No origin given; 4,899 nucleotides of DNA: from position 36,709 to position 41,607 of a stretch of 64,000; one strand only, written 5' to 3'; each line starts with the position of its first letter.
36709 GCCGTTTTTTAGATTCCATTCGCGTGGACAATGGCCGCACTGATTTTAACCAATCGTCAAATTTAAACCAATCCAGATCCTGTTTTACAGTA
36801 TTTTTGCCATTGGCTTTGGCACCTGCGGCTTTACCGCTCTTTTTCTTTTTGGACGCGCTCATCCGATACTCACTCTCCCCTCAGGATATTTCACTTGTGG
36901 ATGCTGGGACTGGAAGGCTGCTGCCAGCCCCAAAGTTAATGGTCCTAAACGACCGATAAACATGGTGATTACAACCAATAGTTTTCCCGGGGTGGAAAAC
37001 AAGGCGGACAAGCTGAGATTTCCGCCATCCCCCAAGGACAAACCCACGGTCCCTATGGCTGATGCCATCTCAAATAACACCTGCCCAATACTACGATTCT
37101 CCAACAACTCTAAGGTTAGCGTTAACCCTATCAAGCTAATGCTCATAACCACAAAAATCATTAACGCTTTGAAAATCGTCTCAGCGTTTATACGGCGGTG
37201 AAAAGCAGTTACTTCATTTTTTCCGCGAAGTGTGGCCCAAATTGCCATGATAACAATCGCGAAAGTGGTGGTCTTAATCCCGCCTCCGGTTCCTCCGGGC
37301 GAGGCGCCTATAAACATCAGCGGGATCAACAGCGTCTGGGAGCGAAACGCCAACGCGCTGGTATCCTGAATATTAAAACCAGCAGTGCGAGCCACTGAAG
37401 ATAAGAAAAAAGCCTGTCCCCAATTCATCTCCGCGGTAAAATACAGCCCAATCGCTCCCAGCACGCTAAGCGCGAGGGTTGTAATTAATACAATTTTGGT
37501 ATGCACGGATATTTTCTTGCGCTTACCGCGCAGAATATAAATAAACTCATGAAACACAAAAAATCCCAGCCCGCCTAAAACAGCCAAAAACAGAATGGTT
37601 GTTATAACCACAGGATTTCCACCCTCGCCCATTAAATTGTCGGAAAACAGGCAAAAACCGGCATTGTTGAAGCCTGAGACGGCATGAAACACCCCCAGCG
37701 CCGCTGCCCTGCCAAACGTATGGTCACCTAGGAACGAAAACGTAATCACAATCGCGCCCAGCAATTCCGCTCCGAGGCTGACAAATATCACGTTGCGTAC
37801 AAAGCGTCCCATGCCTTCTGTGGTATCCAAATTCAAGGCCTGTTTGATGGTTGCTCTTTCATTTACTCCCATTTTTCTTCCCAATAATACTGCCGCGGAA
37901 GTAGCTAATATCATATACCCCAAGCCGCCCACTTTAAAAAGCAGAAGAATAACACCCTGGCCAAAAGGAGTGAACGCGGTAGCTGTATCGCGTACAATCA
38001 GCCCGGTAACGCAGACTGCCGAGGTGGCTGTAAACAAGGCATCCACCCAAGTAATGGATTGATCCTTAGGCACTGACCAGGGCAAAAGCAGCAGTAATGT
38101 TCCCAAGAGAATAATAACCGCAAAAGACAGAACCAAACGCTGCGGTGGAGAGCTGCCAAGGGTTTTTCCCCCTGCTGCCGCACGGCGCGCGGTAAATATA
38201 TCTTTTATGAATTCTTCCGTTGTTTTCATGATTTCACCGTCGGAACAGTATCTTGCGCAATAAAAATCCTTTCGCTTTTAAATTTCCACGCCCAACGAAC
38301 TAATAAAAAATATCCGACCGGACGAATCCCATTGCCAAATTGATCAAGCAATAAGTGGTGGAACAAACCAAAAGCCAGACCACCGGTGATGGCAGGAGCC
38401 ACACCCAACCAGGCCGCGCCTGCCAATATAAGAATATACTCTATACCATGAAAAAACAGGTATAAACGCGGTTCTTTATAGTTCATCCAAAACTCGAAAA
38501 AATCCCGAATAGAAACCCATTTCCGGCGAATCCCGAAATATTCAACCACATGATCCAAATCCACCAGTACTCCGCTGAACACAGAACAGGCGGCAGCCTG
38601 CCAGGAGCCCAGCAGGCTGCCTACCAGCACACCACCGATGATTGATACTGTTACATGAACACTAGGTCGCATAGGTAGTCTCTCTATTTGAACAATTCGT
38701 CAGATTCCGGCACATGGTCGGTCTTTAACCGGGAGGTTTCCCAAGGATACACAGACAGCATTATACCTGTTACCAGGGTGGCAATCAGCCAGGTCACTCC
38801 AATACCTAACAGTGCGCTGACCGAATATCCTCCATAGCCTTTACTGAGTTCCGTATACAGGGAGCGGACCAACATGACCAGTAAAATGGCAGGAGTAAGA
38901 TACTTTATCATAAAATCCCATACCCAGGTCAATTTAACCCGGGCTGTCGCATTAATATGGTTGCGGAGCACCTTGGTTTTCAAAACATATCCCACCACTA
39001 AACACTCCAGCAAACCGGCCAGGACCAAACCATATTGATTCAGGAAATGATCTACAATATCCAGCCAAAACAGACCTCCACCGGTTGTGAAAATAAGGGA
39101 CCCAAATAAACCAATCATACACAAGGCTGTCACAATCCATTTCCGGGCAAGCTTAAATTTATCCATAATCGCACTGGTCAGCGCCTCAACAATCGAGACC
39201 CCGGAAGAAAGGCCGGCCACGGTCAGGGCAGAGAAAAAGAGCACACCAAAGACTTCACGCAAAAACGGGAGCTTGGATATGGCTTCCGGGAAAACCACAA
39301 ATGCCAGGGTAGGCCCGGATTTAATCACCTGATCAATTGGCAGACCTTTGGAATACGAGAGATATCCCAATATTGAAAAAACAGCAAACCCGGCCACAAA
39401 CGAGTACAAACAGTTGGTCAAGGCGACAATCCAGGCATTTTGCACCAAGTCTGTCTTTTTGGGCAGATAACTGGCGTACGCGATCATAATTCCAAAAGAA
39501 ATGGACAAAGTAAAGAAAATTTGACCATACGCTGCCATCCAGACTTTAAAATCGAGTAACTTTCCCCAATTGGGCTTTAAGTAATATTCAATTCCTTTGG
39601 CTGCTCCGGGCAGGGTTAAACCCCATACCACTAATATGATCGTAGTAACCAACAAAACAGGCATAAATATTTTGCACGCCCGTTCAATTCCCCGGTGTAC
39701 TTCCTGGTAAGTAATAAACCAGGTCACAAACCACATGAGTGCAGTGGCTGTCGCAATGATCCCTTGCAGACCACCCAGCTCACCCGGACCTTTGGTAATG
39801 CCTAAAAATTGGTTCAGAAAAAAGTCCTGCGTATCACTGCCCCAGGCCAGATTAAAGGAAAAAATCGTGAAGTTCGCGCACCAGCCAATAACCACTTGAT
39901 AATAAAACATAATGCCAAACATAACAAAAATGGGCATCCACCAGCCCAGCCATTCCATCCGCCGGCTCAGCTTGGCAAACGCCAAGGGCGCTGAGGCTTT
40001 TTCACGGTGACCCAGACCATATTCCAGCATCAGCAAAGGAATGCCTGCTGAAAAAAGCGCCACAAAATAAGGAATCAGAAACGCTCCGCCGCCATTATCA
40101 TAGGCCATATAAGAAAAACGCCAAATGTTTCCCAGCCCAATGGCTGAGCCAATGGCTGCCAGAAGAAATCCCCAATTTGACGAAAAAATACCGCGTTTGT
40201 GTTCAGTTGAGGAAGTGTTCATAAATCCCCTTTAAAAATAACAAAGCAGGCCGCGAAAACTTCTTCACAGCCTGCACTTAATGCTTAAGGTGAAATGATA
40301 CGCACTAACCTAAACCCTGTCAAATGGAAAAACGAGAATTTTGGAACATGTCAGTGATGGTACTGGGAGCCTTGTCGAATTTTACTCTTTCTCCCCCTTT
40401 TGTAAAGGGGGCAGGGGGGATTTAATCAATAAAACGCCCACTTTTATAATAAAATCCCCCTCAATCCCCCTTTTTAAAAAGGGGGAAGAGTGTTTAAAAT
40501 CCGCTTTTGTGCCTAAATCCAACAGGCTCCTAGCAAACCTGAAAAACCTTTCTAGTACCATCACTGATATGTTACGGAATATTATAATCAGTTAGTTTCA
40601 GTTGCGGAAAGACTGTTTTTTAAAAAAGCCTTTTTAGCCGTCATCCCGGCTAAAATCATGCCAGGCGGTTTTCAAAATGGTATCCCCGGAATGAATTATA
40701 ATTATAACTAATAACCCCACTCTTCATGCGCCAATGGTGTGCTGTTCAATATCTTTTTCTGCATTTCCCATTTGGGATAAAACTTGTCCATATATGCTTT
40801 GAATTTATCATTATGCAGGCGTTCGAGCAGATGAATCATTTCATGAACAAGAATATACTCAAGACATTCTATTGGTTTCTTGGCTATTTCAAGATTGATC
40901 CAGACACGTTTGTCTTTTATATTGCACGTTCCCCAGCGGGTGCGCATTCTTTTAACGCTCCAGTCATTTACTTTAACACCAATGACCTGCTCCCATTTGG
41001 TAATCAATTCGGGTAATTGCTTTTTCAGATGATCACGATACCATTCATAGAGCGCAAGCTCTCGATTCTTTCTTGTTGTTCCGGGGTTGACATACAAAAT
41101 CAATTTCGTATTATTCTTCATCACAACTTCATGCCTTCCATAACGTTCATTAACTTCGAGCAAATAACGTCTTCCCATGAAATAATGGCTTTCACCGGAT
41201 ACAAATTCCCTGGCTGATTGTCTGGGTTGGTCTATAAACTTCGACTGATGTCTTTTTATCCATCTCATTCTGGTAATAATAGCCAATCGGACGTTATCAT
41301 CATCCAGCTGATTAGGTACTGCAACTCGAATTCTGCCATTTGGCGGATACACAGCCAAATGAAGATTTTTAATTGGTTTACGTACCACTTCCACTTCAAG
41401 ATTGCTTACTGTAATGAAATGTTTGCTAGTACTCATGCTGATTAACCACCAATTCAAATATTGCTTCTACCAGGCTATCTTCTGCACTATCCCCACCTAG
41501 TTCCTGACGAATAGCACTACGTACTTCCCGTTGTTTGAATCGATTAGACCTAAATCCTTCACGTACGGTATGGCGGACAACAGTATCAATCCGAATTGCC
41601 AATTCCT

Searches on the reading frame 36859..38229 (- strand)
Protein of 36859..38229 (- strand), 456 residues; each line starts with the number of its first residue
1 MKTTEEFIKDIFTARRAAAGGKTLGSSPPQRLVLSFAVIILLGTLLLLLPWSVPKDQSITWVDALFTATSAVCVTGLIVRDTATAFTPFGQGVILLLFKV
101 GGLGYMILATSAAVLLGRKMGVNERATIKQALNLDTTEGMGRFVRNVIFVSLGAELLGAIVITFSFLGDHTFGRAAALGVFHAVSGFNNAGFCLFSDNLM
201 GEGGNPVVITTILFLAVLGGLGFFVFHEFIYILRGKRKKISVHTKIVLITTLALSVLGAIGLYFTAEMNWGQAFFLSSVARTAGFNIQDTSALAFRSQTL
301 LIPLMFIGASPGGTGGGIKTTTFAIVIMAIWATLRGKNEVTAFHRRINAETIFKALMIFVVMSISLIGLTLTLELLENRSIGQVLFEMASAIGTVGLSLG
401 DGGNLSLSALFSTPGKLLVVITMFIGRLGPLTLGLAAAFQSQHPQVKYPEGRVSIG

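Call 20: search_protein_families(library=pfam, proteins=[window:36859-38229:-])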
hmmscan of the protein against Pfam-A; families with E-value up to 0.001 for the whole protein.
window:36859-38229:- (456 aa): 1 family
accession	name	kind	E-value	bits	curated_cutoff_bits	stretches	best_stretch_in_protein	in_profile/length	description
PF02386.22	TrkH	-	1.4e-48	166.1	27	2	272-439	318-492/502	Cation transport protein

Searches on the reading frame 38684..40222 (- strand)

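Call 20: search_protein_families(library=pfam, proteins=[window:38684-40222:-])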
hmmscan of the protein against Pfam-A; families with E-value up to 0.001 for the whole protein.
window:38684-40222:- (512 aa): 1 family
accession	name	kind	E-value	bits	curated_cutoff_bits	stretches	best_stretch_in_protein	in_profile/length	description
PF00209.24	SNF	-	4.1e-115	385.9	27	2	129-483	153-508/524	Sodium:neurotransmitter symporter family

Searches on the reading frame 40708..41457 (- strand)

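Call 20: search_protein_families(library=pfam, proteins=[window:40708-41457:-])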
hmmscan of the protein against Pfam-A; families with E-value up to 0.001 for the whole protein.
window:40708-41457:- (249 aa): 2 families
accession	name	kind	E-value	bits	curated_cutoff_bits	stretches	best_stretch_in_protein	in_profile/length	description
PF01863.23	YgjP-like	-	4.2e-57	193.9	26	1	34-239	3-206/207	YgjP-like, metallopeptidase domain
PF10263.15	SprT-like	-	1.6e-07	31.6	25.6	1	165-225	24-94/108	SprT-like family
